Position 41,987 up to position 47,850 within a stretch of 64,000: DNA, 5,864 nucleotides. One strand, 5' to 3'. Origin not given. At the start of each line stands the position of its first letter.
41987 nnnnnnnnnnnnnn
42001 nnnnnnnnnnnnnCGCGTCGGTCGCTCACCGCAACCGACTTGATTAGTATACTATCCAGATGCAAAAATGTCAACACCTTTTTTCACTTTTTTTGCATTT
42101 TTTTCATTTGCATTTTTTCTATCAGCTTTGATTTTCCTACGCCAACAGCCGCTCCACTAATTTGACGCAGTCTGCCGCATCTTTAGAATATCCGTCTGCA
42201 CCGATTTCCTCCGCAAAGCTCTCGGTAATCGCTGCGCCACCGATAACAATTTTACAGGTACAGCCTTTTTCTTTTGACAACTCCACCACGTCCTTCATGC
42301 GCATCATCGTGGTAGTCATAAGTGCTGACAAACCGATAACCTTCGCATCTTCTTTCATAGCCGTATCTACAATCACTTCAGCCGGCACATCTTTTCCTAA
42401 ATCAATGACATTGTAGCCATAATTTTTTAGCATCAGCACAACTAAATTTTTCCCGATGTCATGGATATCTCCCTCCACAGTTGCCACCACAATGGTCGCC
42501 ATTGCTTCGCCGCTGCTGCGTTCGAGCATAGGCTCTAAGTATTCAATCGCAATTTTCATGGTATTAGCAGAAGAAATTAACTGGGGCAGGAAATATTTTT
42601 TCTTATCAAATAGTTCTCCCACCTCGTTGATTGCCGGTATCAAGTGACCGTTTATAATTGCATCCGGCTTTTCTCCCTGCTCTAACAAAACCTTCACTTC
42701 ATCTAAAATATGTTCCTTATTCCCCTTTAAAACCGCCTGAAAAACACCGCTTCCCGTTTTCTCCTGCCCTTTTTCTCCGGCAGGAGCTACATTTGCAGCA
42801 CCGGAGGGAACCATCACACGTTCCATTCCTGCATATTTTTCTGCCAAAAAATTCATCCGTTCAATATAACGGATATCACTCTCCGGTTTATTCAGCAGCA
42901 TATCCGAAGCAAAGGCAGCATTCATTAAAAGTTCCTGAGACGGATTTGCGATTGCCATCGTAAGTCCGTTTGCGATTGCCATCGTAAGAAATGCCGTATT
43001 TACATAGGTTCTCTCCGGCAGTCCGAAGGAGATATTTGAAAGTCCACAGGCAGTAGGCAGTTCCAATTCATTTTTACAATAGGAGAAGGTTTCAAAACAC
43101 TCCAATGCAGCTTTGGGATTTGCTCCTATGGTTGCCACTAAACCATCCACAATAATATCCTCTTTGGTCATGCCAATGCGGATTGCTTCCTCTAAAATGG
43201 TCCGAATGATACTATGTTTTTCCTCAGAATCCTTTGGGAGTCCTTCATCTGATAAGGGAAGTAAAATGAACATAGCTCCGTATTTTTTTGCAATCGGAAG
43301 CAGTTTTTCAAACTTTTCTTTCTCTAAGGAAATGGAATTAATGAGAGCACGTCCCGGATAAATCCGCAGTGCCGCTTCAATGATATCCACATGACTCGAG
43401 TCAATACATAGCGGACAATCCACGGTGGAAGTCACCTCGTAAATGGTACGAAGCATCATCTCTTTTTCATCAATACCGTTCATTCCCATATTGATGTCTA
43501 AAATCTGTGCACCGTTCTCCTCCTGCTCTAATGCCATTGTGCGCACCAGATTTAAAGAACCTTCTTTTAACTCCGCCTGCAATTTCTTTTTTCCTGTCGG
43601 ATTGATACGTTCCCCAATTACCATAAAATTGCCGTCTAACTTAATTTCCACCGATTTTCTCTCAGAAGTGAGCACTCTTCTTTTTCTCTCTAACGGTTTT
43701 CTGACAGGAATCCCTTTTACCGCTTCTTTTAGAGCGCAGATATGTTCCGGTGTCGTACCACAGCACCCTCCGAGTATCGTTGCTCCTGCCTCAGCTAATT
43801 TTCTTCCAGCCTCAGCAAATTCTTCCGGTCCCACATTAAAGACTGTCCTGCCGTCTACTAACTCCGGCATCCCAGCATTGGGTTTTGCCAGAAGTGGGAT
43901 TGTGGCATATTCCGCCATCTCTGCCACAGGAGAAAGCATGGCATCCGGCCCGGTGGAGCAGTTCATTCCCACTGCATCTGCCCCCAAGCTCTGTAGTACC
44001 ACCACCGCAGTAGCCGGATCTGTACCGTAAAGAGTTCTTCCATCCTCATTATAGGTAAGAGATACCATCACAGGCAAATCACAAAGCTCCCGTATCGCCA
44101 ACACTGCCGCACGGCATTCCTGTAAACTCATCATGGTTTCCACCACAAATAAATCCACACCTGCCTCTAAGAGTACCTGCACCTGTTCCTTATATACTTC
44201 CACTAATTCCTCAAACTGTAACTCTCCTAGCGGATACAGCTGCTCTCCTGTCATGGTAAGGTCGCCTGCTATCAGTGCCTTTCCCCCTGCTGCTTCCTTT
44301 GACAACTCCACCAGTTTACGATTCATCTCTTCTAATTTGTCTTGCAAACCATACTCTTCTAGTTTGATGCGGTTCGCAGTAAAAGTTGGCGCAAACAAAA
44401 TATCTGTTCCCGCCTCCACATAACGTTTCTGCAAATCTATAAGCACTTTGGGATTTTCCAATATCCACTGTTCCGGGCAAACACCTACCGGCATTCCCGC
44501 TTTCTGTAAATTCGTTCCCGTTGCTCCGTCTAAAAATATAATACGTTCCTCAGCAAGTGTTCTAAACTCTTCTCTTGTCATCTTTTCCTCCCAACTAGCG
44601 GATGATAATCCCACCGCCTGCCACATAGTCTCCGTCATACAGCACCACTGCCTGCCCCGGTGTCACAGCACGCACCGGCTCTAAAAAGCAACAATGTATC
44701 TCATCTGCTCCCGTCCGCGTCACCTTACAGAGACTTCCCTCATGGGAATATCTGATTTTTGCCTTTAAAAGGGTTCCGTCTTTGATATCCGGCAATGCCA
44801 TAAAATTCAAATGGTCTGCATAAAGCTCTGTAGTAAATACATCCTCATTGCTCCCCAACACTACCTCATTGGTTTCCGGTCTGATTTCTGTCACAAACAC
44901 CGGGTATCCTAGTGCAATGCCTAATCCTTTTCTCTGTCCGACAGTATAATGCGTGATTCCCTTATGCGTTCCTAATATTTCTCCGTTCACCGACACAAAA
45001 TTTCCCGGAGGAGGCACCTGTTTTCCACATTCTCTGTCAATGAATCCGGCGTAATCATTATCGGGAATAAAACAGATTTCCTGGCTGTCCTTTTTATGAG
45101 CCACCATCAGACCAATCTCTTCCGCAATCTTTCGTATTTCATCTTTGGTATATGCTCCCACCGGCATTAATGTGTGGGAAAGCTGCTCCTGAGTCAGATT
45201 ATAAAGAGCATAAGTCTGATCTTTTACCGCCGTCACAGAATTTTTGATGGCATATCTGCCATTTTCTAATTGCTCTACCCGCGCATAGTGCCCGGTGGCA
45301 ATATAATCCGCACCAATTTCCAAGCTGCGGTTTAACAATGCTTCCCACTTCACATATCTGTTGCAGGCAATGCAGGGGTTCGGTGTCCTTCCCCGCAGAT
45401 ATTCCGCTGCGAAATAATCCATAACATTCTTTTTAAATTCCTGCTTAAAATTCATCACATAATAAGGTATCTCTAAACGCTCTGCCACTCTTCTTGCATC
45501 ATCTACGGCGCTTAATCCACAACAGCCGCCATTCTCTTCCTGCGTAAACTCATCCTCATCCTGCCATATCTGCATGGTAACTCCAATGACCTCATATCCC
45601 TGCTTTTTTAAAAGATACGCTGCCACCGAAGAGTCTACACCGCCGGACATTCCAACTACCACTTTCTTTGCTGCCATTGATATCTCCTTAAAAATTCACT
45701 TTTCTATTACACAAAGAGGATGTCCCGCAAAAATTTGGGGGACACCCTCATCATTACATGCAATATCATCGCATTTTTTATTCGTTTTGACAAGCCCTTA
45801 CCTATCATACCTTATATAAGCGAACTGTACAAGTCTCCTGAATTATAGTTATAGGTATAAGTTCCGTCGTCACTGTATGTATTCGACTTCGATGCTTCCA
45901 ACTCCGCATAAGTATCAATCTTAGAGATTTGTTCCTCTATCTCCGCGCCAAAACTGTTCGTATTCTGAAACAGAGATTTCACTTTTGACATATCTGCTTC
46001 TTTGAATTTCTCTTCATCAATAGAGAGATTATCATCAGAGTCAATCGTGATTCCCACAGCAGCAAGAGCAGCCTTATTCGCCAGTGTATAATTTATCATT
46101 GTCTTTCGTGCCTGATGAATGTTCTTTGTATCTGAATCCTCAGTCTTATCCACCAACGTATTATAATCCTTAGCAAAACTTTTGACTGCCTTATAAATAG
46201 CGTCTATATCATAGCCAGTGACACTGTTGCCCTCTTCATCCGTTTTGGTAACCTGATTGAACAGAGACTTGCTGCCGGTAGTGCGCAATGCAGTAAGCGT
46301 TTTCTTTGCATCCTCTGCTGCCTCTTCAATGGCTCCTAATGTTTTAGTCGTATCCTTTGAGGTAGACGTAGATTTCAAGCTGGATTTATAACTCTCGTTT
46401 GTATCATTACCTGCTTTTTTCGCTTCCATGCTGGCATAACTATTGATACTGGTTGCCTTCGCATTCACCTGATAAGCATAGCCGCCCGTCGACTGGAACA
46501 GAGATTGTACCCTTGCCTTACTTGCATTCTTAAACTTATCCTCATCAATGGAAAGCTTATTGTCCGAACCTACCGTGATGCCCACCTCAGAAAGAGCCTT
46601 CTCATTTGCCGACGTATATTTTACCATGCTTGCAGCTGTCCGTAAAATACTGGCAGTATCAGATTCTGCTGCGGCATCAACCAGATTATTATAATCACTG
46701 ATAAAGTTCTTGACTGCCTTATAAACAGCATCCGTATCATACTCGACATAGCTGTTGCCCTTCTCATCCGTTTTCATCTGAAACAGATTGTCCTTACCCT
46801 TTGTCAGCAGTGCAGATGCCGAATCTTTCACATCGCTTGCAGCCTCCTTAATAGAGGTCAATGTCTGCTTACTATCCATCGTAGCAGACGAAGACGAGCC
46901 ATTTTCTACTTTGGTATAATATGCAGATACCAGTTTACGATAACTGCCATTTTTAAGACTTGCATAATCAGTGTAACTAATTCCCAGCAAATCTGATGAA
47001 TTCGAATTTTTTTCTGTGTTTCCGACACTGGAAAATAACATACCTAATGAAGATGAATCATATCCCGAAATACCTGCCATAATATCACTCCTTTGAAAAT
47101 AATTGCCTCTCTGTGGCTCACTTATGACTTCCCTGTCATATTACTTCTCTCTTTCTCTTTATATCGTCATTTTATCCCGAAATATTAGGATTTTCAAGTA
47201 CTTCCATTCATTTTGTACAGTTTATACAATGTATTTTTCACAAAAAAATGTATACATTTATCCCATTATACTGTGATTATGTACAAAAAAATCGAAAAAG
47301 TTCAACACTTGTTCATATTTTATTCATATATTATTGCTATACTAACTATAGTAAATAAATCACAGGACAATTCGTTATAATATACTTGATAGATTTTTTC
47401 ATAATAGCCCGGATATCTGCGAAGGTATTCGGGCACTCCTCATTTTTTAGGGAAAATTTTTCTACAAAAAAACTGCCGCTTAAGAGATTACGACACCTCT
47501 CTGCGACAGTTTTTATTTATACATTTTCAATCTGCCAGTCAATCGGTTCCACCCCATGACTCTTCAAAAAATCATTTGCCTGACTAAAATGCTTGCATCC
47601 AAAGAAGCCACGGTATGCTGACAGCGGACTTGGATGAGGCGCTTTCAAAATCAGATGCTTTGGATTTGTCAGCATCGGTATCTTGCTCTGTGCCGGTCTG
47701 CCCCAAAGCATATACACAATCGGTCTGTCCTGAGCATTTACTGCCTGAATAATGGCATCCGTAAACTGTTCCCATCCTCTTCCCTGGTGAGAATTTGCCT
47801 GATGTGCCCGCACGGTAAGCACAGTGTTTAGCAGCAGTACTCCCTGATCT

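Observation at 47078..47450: Candidate sRNA that clamps the translation start of the divergent FliD-like gene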

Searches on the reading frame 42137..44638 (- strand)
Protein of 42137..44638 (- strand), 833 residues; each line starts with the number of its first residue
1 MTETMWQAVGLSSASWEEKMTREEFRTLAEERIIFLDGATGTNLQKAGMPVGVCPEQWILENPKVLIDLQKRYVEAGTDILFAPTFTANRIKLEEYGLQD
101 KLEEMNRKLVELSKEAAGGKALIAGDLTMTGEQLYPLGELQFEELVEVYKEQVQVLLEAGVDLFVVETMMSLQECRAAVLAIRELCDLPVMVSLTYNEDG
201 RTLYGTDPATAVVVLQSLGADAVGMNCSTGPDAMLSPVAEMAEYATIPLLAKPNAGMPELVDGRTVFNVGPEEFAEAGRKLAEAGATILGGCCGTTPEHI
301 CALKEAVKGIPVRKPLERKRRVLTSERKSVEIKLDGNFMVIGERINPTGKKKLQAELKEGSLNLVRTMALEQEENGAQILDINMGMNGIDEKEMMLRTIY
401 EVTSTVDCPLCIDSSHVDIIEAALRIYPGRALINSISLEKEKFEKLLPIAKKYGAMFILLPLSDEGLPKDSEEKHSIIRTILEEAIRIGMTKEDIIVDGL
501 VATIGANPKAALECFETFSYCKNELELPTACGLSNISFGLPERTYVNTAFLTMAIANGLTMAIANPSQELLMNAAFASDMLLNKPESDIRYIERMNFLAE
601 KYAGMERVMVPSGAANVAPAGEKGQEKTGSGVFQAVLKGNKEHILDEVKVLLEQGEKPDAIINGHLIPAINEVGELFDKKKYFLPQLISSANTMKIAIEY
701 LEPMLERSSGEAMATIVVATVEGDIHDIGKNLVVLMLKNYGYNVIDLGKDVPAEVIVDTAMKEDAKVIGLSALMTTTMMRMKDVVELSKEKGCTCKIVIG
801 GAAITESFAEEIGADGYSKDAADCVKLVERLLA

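Call 6: search_protein_families(library=pfam, proteins=[window:42137-44638:-])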
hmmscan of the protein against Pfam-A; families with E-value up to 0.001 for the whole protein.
window:42137-44638:- (833 aa): 5 families
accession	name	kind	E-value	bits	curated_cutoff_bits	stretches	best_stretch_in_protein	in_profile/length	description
PF02574.22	S-methyl_trans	-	4.6e-74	250.3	22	1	35-307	2-283/283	Homocysteine S-methyltransferase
PF00809.28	Pterin_bind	-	1.4e-29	103.9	25.5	1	342-563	1-242/244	Pterin binding enzyme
PF02310.24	B12-binding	-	1.1e-24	87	32.1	1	715-822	2-117/121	B12 binding domain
PF02607.22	B12-binding_2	-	6.1e-21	74.8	23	1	633-702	6-74/74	B12 binding domain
PF03599.22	CdhD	-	0.00014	21.2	24.8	1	395-515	85-192/387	CO dehydrogenase/acetyl-CoA synthase delta subunit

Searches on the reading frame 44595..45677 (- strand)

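Call 6: search_protein_families(library=pfam, proteins=[window:44595-45677:-])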
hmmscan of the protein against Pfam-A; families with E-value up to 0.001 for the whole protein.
window:44595-45677:- (360 aa): 8 families
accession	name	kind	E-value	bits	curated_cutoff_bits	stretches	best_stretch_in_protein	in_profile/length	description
PF03054.22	tRNA_Me_trans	-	1.8e-78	263.3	20.6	1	4-205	1-201/202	tRNA methyl transferase HUP domain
PF20259.3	tRNA_Me_trans_M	-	4.6e-18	65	27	1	212-275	3-65/66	tRNA methyl transferase PRC-barrel domain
PF20258.4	tRNA_Me_trans_C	-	2.5e-16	60.2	20.6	1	283-358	2-77/77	Aminomethyltransferase beta-barrel domain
PF02540.23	NAD_synthase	-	5.4e-07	29.4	21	1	3-46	18-64/242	NAD synthase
PF02568.20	ThiI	-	5.9e-07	29.7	20.5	1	3-36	3-36/197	Thiamine biosynthesis protein (ThiI)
PF00764.25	Arginosuc_synth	-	3.5e-06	27.6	27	1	5-49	1-46/162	Arginosuccinate synthase N-terminal HUP domain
PF06508.19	QueC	-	3.7e-06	27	22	1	5-40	1-36/210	Queuosine biosynthesis protein QueC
PF24167.1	DUF7411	-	0.00045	20.3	28.7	0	5-42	2-38/194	Family of unknown function (DUF7411)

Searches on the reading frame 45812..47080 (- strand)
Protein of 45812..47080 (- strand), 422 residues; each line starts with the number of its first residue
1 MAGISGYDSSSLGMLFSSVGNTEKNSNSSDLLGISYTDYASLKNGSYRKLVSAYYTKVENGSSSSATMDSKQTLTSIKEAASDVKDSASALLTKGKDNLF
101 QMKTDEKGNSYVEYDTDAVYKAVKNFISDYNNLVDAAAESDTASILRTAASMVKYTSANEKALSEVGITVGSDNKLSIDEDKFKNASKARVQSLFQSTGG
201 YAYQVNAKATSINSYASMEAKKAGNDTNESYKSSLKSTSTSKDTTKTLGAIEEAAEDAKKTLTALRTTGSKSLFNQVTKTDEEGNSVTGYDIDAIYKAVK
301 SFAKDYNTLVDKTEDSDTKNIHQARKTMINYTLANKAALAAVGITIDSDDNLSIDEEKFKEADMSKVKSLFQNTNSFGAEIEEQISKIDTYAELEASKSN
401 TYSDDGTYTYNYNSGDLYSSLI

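Call 6: search_protein_families(library=pfam, proteins=[window:45812-47080:-])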
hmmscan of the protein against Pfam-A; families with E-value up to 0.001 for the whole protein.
window:45812-47080:- (422 aa): 1 family
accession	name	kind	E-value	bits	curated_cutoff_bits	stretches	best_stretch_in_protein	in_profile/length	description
PF07195.17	FliD_C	-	7.7e-17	61.9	25.4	3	145-262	105-220/236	Flagellar hook-associated protein 2 C-terminus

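Call 25: find_related_loci(query=window:45812-47080:-, collection=genome_contigs, flank=1500)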
Query window:45812-47080:- (422 aa) in genome_contigs; peptide patterns used: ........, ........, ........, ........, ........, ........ (x = any residue, [..] = any of these).
81 stretches matched a pattern; 16 encode a relative of the query (tblastn E <= 1e-3); 16 distinct loci.
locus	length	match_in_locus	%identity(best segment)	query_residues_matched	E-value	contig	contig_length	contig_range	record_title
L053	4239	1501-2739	58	15-422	2e-136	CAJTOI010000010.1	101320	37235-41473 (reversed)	MAG TPA_asm: uncultured Roseburia sp. isolate MGBC104949 genome assembly, contig: MGBC104949.10, whole genome shotgun se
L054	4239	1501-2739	58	15-422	4e-135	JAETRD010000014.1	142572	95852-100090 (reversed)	MAG: Lachnospiraceae bacterium isolate S29_Bin3 scaffold_222, whole genome shotgun sequence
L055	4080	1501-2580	33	37-409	1e-38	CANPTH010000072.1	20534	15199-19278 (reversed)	MAG TPA_asm: uncultured Lachnospiraceae bacterium isolate SRR15730520_bin.5_metawrap_v1.3_MAG genome assembly, contig: N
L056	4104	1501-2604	32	29-407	3e-38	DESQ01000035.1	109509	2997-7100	MAG TPA_asm: Lachnospiraceae bacterium UBA3310 UBA3310_contig_461, whole genome shotgun sequence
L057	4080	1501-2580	30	37-409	1e-37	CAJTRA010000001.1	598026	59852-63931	MAG TPA_asm: uncultured Lachnospiraceae bacterium isolate MGBC105404 genome assembly, contig: MGBC105404.1, whole genome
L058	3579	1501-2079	44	34-392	1e-36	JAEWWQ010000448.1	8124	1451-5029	MAG: Bacillota bacterium isolate OH_SFB_104 k127_365832, whole genome shotgun sequence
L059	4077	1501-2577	33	38-408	3e-36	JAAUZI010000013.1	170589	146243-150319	MAG: Lachnospiraceae bacterium isolate Mgla_MAG_49-bin_3 c_000000017425, whole genome shotgun sequence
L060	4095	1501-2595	34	29-406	6e-36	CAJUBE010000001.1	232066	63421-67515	MAG TPA_asm: uncultured Lachnospiraceae bacterium isolate MGBC123502 genome assembly, contig: MGBC123502.1, whole genome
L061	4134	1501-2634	31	31-422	7e-36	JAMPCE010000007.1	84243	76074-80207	MAG: bacterium isolate NALB_7821a_3 Scaffold_#7__SCF_007___84243_bp, whole genome shotgun sequence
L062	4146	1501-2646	31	15-407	6e-35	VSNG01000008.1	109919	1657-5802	MAG: Lachnospiraceae bacterium isolate S9762_S14_bin.22 S9762_S14_S9762_S14_bin.22_contig_8, whole genome shotgun sequen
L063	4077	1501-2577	33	38-408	1e-33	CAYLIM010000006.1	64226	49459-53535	MAG TPA_asm: uncultured Acetatifactor sp. isolate SRP199465_co2_414 genome assembly, contig: NODE_790_length_64226_cov_2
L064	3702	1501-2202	38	20-422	3e-33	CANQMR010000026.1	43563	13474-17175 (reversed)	MAG: uncultured Lachnospiraceae bacterium isolate Lapin-012__bin90 genome assembly, contig: Lapin-012__NODE_1497_length_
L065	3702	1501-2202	39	20-422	2e-33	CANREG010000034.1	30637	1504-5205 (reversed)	MAG: uncultured Lachnospiraceae bacterium isolate Lapin-024__bin24 genome assembly, contig: Lapin-024__NODE_1886_length_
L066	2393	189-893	38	15-422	1e-31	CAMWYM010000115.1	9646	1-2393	MAG TPA_asm: uncultured Clostridium sp. isolate SRR14411261_bin.12_metawrap_v1.3_MAG genome assembly, contig: NODE.1309_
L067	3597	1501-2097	40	36-408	6e-28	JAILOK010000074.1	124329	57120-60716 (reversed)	MAG: Lachnospiraceae bacterium isolate RUI304 k141_9026742_flag=0_multi=20.5347_len=124329, whole genome shotgun sequenc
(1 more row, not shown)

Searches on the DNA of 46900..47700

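Call 4: search_rna_families(source=window, start=46900, end=47700, threshold=evalue, max_evalue=10)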
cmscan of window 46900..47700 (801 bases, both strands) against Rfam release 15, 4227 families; matches with E-value up to 10: 8.
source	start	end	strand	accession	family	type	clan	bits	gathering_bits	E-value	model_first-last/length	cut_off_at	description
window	47393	47511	-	RF03546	Flavivirus-5UTR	Cis-reg;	CL00129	20.5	80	0.12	1-156/156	no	Flavivirus 5' UTR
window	47443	47463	+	RF00480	HIV_FE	Cis-reg; frameshift_element;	-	19.8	45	4.1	1-52/52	no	HIV Ribosomal frameshift signal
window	47454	47518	-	RF02433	SpF36_sRNA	Gene; sRNA;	-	19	48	9.6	1-51/51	no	Streptococcus sRNA SpF36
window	47199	47297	-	RF02554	ppoRNA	Gene; rRNA;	-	18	99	2.4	1-98/98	no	mt-5S-like P. polycephalum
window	47439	47518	+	RF01384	InvR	Gene;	-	16.8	60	3.1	1-91/91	no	Invasion gene-associated RNA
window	46988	47095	+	RF00093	SNORD18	Gene; snRNA; snoRNA; CD-box;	CL00047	16.3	41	4.6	1-71/71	no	Small nucleolar RNA SNORD18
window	47632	47683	-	RF01422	snoR116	Gene; snRNA; snoRNA; CD-box;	-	15.4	47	7.6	1-86/86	no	small nucleolar RNA snoR116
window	46976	47135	-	RF01884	LINC00901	Gene; lncRNA;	-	13.4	55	6.5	1-152/152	no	Non-coding RNA BC040587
